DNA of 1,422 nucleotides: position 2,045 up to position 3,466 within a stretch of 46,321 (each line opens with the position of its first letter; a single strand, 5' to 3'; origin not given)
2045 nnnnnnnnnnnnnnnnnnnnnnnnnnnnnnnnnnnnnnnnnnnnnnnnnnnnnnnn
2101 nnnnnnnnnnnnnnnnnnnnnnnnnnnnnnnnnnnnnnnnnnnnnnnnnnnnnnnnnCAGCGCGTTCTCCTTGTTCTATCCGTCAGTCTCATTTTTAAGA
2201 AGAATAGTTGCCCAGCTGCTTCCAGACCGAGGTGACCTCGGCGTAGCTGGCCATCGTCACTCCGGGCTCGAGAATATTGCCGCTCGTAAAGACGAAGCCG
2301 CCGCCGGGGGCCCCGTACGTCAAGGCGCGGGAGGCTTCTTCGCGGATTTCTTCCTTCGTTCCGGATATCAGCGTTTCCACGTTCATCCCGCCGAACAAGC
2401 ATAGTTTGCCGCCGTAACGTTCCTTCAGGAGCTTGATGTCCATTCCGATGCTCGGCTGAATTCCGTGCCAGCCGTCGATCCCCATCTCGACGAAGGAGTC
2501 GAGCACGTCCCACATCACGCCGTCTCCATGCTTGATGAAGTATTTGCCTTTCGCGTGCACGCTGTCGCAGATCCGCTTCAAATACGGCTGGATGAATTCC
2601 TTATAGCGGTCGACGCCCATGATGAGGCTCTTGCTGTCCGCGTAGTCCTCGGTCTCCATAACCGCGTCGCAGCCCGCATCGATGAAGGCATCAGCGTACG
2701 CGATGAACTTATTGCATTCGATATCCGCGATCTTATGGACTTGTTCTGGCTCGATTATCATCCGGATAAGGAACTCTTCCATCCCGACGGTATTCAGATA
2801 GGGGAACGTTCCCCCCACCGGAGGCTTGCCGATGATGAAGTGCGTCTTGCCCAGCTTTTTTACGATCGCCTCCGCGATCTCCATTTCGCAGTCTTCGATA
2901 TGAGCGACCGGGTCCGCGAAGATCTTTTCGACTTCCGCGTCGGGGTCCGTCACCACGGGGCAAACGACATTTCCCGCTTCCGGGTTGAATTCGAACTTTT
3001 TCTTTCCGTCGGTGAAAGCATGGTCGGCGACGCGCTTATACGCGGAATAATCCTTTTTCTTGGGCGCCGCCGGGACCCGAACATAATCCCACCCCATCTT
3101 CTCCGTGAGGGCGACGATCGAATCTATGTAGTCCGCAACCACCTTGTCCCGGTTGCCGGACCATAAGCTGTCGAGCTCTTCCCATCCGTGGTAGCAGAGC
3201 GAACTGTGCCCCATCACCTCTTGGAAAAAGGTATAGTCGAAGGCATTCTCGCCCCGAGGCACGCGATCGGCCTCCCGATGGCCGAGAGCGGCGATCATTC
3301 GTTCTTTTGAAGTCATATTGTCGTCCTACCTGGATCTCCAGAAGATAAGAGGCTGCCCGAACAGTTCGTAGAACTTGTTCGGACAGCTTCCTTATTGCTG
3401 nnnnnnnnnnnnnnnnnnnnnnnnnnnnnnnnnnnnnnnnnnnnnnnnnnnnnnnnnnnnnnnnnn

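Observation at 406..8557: TTT-transporter-linked operon of unassigned catabolic function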

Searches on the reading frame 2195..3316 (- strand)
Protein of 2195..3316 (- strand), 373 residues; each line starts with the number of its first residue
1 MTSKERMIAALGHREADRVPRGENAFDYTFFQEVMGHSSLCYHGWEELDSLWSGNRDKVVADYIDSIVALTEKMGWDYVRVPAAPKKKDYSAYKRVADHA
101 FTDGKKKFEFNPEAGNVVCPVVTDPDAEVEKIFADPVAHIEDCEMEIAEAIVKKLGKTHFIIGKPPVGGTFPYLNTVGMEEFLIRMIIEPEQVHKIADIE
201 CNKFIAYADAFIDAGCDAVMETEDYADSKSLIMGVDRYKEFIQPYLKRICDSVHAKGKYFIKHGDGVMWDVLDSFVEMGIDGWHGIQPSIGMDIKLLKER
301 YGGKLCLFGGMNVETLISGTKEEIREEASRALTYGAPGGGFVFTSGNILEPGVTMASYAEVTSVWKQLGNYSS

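Call 3: search_protein_families(library=pfam, proteins=[window:2195-3316:-])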
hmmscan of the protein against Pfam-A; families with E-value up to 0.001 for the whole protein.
window:2195-3316:- (373 aa): 1 family
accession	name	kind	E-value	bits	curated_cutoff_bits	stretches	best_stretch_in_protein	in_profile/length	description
PF01208.23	URO-D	-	2.2e-24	86.6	23.9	1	142-362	120-340/346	Uroporphyrinogen decarboxylase (URO-D)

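Call 4: search_protein_families(library=ncbifam, proteins=[window:2195-3316:-])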
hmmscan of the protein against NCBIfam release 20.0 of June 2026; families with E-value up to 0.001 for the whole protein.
window:2195-3316:- (373 aa): 5 families
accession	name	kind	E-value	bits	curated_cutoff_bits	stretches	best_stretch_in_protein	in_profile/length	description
NF004889.0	PRK06252.1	subfamily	2.7e-20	72.6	244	1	177-336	156-308/340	methylcobalamin:coenzyme M methyltransferase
TIGR01463.1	mtaA_cmuA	subfamily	2.8e-19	69.6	235.4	1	144-336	123-310/340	MtaA/CmuA family methyltransferase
NF040654.1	MtaA_Meth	equivalog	3.2e-16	59.2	400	1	175-335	152-306/337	methylcobamide:CoM methyltransferase MtaA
NF041608.1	methylcob_mtaseMtbA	equivalog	6.1e-12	45.3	600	1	146-340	126-317/339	methylcobamide:CoM methyltransferase MtbA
TIGR01464.1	hemE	equivalog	5.2e-07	29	302.95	1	186-360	164-331/338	uroporphyrinogen decarboxylase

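Call 7: search_solved_structures(query=window:2195-3316:-, max_evalue=0.01)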
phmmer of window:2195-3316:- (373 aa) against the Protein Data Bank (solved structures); distinct sequences matched with E-value up to 0.01: 6.
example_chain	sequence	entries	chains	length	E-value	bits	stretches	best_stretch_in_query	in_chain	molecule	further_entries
4ay7_A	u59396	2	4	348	5.2e-08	35.5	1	151-335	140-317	METHYLCOBALAMIN: COENZYME M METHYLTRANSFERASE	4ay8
4exq_A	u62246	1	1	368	2.8e-06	29.8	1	187-348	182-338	Uroporphyrinogen decarboxylase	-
4wsh_A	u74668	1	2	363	2.9e-05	26.5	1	188-356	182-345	Uroporphyrinogen decarboxylase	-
6w2o_A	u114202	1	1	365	5.1e-05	25.6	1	187-353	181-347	Uroporphyrinogen decarboxylase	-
3cyv_A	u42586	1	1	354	0.0012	21.1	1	185-350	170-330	Uroporphyrinogen decarboxylase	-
9rui_A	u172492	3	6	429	0.0058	18.9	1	235-345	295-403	CdmB from Acetobacterium malicum subsp. dehalogenans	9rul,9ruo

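Call 52: find_homologous_proteins(query=window:2195-3316:-, max_evalue=1e-10)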
Query window:2195-3316:- (373 aa): 743 proteins with E <= 1e-10 among 4014 candidates; the best 120 are listed.
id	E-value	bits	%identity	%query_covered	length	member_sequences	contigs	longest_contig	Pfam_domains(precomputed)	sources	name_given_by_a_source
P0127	3.3e-256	867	100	100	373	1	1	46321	PF01208.24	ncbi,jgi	-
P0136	9.3e-197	672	74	99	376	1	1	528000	PF01208.24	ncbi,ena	-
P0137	1.1e-178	612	68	99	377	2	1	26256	PF01208.24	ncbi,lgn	ncbi:MAG: uroporphyrinogen decarboxylase family protein [Clostridia bacterium]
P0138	2.6e-174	598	66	99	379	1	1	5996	PF01208.24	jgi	-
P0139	3.5e-165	568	63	99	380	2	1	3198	PF01208.24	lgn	-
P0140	2.6e-164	565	63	99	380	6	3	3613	PF01208.24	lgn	-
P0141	2.5e-161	555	63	98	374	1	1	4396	PF01208.24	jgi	-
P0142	6.4e-161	554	60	99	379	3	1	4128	PF01208.24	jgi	jgi:uroporphyrinogen decarboxylase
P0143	7.2e-160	550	60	99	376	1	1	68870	PF01208.24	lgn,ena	-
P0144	7.5e-157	540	64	90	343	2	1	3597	PF01208.24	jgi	jgi:hypothetical protein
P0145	5.4e-155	534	60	99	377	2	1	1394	PF01208.24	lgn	-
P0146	5.3e-147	508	58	99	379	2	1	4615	PF01208.24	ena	-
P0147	1.1e-145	504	59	99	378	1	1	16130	PF01208.24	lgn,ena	-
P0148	9.2e-145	500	57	99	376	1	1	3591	PF01208.24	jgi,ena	-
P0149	5.3e-144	498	58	99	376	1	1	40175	PF01208.24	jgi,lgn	jgi:uroporphyrinogen decarboxylase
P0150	2.6e-143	496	57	99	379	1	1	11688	PF01208.24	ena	-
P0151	5.1e-141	488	58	95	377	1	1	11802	PF01208.24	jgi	jgi:uroporphyrinogen decarboxylase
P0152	4.4e-140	485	56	99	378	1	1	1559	PF01208.24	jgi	-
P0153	3.7e-139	482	56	100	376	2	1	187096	PF01208.24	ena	-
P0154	1.2e-129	451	52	99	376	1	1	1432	PF01208.24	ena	-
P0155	9.6e-129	448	54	93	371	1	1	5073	PF01208.24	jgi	jgi:uroporphyrinogen decarboxylase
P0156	2.4e-126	440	54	96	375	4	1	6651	PF01208.24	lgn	-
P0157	4.2e-124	432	51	99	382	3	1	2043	PF01208.24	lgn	-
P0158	5.5e-120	419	49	99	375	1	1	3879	PF01208.24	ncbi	-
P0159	8.4e-119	415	48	99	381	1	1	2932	PF01208.24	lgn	-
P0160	1.0e-118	415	48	99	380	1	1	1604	PF01208.24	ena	-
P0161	5.2e-118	412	50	99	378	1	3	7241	PF01208.24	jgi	jgi:uroporphyrinogen decarboxylase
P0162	3.1e-117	410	49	96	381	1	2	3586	PF01208.24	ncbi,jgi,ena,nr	ncbi:MAG: hypothetical protein GX642_14780 [Smithella sp.]|nr:hypothetical protein [Smithella sp.]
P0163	6.1e-116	406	48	99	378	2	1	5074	PF01208.24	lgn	-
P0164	8.0e-116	405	47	99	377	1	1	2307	PF01208.24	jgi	jgi:uroporphyrinogen decarboxylase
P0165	8.6e-116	405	46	99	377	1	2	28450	PF01208.24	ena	-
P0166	8.9e-116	405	48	99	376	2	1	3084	PF01208.24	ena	-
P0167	1.4e-115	404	46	99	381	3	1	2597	PF01208.24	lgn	-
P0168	1.7e-115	404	52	96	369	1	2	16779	PF01208.24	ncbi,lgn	-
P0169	1.9e-115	404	46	99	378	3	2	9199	PF01208.24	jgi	jgi:uroporphyrinogen decarboxylase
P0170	2.0e-115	404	46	99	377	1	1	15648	PF01208.24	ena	-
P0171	3.1e-115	403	46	99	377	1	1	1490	PF01208.24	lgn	-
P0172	5.5e-115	402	46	99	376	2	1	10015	PF01208.24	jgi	-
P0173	7.3e-115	402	48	99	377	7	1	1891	PF01208.24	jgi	-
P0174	8.6e-115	402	48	99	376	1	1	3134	PF01208.24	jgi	-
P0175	8.8e-115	402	48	99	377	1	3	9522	PF01208.24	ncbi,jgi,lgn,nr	ncbi:MAG: hypothetical protein FJZ90_02140 [Chloroflexi bacterium]|nr:hypothetical protein [Chlorofl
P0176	1.8e-114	401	48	99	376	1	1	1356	PF01208.24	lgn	-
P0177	2.5e-114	400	49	99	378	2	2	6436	PF01208.24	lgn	-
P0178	3.8e-114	400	46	99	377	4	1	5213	PF01208.24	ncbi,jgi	-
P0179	5.4e-114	399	48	99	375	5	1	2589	PF01208.24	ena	-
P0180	5.8e-114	399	49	99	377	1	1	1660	PF01208.24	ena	-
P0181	8.3e-114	399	47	99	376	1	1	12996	PF01208.24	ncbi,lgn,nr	ncbi:MAG: hypothetical protein H5T69_04610 [Chloroflexi bacterium]|nr:hypothetical protein [Chlorofl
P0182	9.5e-114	398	47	99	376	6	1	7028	PF01208.24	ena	-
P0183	1.7e-113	398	47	99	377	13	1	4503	PF01208.24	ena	-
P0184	1.8e-113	397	47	99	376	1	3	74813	PF01208.24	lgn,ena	-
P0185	1.9e-113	397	48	99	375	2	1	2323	PF01208.24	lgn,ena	-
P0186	3.3e-113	397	47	99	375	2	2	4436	PF01208.24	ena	-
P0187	3.4e-113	397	48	99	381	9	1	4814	PF01208.24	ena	-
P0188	6.3e-113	396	47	99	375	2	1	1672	PF01208.24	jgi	jgi:uroporphyrinogen-III decarboxylase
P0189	6.5e-113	396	48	99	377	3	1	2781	PF01208.24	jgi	jgi:uroporphyrinogen decarboxylase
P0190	6.9e-113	396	46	99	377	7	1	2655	PF01208.24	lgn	-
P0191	7.7e-113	395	46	99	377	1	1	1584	PF01208.24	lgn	-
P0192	8.1e-113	395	47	99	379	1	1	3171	PF01208.24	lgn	-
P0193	1.3e-112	395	48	99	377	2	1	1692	PF01208.24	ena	-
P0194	1.3e-112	395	48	99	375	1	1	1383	PF01208.24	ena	-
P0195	1.5e-112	394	47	99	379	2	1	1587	PF01208.24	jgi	jgi:hypothetical protein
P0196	2.6e-112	394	48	99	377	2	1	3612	PF01208.24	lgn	-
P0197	2.7e-112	394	47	99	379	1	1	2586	PF01208.24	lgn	-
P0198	3.0e-112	393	46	99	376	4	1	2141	PF01208.24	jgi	jgi:uroporphyrinogen decarboxylase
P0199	3.1e-112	393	45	99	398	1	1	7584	PF01208.24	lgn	-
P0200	3.2e-112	393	47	99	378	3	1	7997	PF01208.24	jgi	jgi:uroporphyrinogen decarboxylase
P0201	3.8e-112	393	47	99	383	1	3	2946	PF01208.24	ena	-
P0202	4.6e-112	393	47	99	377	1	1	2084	PF01208.24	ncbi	-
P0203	4.8e-112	393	46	99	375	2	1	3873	PF01208.24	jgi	-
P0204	4.8e-112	393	47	100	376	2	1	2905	PF01208.24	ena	-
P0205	5.4e-112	393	48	99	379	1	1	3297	PF01208.24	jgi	jgi:hypothetical protein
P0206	5.5e-112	393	47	99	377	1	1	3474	PF01208.24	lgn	-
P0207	5.7e-112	393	47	99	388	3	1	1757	PF01208.24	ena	-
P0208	5.8e-112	393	46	99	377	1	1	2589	PF01208.24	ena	-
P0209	6.1e-112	392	47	99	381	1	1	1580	PF01208.24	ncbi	-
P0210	6.5e-112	392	46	99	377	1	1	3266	PF01208.24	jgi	jgi:hypothetical protein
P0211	7.4e-112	392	47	99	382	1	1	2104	PF01208.24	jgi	jgi:hypothetical protein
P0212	7.4e-112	392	47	99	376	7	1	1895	PF01208.24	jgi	jgi:uroporphyrinogen decarboxylase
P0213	8.0e-112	392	46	99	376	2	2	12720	PF01208.24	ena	-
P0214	8.1e-112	392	46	99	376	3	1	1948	PF01208.24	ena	-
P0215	8.1e-112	392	47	99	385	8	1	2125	PF01208.24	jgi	jgi:uroporphyrinogen decarboxylase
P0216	8.7e-112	392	45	99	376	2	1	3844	PF01208.24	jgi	jgi:uroporphyrinogen decarboxylase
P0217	9.7e-112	392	47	99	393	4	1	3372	PF01208.24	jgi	-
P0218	9.9e-112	392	46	99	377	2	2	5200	PF01208.24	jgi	jgi:uroporphyrinogen decarboxylase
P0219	1.0e-111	392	47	99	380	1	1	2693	PF01208.24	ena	-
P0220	1.0e-111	392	47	99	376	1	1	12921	PF01208.24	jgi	jgi:uroporphyrinogen decarboxylase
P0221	1.7e-111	391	47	99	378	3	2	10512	PF01208.24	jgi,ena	-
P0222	1.8e-111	391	47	97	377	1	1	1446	PF01208.24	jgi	jgi:uroporphyrinogen decarboxylase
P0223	1.9e-111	391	46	99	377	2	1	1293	PF01208.24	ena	-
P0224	2.3e-111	391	47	99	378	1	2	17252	PF01208.24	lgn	-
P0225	2.6e-111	390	46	99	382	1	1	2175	PF01208.24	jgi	jgi:uroporphyrinogen decarboxylase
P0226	2.9e-111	390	46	99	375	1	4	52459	PF01208.24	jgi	jgi:uroporphyrinogen decarboxylase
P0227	3.1e-111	390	48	99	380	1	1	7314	PF01208.24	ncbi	-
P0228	3.4e-111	390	48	99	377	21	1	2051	PF01208.24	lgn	-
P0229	3.6e-111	390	47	99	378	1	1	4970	PF01208.24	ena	-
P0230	5.1e-111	389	46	99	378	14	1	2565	PF01208.24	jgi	jgi:uroporphyrinogen decarboxylase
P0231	5.5e-111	389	47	99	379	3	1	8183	PF01208.24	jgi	jgi:uroporphyrinogen-III decarboxylase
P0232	6.6e-111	389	46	99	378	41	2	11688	PF01208.24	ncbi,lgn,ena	-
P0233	7.2e-111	389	46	99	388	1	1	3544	PF01208.24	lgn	-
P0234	7.7e-111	389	48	99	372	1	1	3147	PF01208.24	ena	-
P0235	8.7e-111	389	46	99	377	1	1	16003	PF01208.24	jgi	jgi:uroporphyrinogen decarboxylase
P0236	8.8e-111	389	46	99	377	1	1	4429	PF01208.24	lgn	-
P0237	1.2e-110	388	46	99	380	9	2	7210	PF01208.24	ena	-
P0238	1.3e-110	388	47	99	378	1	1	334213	PF01208.24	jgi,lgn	jgi:uroporphyrinogen decarboxylase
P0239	1.4e-110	388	46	100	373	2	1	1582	PF01208.24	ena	-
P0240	1.5e-110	388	47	99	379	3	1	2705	PF01208.24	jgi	-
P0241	1.9e-110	388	46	99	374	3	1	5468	PF01208.24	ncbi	-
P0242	2.0e-110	387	46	99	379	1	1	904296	PF01208.24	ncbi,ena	-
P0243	2.3e-110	387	47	99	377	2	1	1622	PF01208.24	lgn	-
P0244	2.3e-110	387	47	99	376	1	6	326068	PF01208.24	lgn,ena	-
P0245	2.6e-110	387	47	99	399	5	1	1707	PF01208.24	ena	-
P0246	2.7e-110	387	46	99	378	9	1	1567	PF01208.24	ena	-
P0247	2.9e-110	387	45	99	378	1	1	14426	PF01208.24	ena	-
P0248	4.2e-110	386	47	99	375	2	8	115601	PF01208.24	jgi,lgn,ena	jgi:uroporphyrinogen decarboxylase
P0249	4.7e-110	386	47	99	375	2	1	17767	PF01208.24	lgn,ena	-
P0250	5.6e-110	386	46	100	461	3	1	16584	PF01208.24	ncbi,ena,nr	ncbi:MAG TPA: hypothetical protein EYP56_23115 [Planctomycetaceae bacterium]|nr:hypothetical protein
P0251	8.6e-110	385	46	99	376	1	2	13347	PF01208.24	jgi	jgi:uroporphyrinogen decarboxylase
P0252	9.4e-110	385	48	99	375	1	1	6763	PF01208.24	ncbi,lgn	ncbi:MAG: uroporphyrinogen decarboxylase family protein [Clostridia bacterium]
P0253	1.0e-109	385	44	99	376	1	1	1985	PF01208.24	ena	-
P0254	1.0e-109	385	48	99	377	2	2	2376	PF01208.24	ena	-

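Call 53: find_encoding_contigs(protein=P0137, flank=9000, max_places=2)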
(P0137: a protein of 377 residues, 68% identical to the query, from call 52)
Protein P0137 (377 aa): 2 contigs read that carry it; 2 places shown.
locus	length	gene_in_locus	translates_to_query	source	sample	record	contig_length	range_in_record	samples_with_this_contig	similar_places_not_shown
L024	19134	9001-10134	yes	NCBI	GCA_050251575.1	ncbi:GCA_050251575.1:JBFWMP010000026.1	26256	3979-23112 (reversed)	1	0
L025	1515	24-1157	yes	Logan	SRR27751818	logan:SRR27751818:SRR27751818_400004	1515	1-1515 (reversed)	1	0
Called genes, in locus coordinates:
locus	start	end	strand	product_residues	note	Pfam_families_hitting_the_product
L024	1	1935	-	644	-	PF00795:CN_hydrolase, PF02540:NAD_synthase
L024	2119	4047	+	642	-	PF06506:PrpR_N, PF00989:PAS (faint), PF00158:Sigma54_activat, PF01078:Mg_chelatase (faint), PF14532:Sigma54_activ_2, PF07728:AAA_5, PF25601:AAA_lid_14, PF02954:HTH_8, +1 more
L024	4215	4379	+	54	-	-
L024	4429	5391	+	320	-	PF00389:2-Hacid_dh, PF02826:2-Hacid_dh_C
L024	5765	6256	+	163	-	PF07331:TctB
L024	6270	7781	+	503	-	PF01970:TctA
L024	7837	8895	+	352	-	PF03401:TctC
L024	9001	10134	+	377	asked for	PF01208:URO-D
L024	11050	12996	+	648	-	PF06506:PrpR_N, PF00004:AAA (faint), PF00989:PAS (weak), PF00158:Sigma54_activat, PF01078:Mg_chelatase (faint), PF14532:Sigma54_activ_2, PF07728:AAA_5 (weak), PF25601:AAA_lid_14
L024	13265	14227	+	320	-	PF00389:2-Hacid_dh, PF02826:2-Hacid_dh_C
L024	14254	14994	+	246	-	PF02585:PIG-L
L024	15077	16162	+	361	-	PF02615:Ldh_2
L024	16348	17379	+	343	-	-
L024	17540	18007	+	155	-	PF07331:TctB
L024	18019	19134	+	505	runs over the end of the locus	PF01970:TctA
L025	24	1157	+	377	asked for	PF01208:URO-D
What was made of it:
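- A 68% identical URO-D orthologue occurs with 2-HADH and TctBAC, under sigma-54 PrpR-type activators and without the orphan (L024, call 53).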

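Call 54: find_encoding_contigs(protein=P0143, flank=9000, max_places=2)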
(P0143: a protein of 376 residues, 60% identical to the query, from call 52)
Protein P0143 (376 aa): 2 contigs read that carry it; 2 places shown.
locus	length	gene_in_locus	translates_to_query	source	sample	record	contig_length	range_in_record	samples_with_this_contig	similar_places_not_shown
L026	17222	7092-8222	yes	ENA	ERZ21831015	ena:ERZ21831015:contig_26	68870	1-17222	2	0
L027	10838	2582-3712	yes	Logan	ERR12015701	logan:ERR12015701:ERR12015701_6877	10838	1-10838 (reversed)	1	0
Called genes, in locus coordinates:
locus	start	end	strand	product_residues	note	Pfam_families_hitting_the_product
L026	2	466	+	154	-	?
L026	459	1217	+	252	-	PF00496:SBP_bac_5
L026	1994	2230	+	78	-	PF00528:BPD_transp_1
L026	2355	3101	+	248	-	PF00528:BPD_transp_1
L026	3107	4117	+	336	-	PF00005:ABC_tran, PF13304:AAA_21 (weak), PF08352:oligo_HPY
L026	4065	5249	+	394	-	PF00005:ABC_tran, PF08352:oligo_HPY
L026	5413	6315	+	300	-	PF00135:COesterase (faint), PF20434:BD-FAE, PF07859:Abhydrolase_3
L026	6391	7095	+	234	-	PF00392:GntR, PF07729:FCD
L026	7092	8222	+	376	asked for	PF01208:URO-D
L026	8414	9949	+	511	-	PF00370:FGGY_N, PF02782:FGGY_C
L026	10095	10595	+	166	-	PF00881:Nitroreductase, PF14512:TM1586_NiRdase (faint), PF00881:Nitroreductase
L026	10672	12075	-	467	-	PF00037:Fer4 (faint), PF12837:Fer4_6 (faint), PF12838:Fer4_7 (faint), PF12801:Fer4_5, PF13237:Fer4_10, PF13187:Fer4_9 (weak), PF14697:Fer4_21 (weak), PF08956:DUF1869 (faint)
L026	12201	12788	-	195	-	PF12801:Fer4_5 (faint)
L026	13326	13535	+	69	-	-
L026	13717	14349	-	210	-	PF07155:ECF-ribofla_trS (weak)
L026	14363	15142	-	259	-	PF02633:Creatininase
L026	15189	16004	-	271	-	PF02361:CbiQ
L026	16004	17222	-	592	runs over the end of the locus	PF03193:RsgA_GTPase (faint), PF13476:AAA_23 (faint), PF13555:AAA_29 (faint), PF00005:ABC_tran, PF02463:SMC_N (faint), PF00005:ABC_tran, PF13304:AAA_21 (weak)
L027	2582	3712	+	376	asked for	PF01208:URO-D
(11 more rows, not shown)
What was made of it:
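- Another occurs with GntR and an FGGY kinase (L026, call 54).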
